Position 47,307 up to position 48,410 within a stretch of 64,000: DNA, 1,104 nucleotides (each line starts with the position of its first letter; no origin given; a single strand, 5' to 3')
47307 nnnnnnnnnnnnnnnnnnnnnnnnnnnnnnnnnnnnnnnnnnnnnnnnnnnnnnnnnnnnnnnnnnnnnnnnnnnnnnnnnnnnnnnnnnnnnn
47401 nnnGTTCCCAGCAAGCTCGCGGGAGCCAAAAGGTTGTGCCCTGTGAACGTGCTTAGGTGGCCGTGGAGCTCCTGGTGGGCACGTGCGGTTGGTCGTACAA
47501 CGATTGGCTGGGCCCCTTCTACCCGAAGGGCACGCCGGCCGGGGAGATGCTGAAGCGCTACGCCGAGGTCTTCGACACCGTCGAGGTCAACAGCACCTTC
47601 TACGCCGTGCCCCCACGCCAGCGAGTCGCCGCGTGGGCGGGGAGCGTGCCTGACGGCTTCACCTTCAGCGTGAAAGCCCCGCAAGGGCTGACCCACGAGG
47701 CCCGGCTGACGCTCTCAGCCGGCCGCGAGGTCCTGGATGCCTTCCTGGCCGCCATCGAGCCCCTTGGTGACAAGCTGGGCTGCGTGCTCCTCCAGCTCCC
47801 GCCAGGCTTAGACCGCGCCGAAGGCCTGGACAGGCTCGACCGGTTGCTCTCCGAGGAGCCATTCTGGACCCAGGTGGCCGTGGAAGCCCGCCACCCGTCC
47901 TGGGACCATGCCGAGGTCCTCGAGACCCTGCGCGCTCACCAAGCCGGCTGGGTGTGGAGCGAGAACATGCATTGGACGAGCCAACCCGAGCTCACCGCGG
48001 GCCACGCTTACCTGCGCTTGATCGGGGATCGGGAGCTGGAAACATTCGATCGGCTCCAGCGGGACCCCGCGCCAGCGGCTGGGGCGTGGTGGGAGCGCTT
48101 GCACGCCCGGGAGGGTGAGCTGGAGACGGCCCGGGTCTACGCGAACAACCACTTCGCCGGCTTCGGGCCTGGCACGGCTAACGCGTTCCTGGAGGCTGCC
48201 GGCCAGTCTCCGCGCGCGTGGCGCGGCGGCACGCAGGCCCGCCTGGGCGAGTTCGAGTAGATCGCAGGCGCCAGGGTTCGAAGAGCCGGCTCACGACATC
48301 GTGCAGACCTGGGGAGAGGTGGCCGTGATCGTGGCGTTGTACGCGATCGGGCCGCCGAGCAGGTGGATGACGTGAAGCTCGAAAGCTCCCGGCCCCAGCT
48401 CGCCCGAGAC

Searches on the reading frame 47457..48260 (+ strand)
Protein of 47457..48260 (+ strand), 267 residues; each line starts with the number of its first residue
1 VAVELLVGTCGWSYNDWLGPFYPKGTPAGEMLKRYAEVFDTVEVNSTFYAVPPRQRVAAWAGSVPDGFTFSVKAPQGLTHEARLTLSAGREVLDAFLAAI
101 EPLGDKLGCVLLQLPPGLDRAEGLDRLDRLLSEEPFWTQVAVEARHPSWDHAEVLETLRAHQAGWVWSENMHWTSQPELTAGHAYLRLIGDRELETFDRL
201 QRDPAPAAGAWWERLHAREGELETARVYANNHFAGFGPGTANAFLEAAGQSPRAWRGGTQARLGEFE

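Call 96: search_protein_families(library=pfam, proteins=[window:47457-48260:+])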
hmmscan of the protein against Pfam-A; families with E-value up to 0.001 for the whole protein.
window:47457-48260:+ (267 aa): 1 family
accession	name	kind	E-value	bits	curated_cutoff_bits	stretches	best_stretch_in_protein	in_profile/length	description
PF01904.24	DUF72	-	9.1e-58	196.3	25.3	1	22-246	1-216/217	Protein of unknown function DUF72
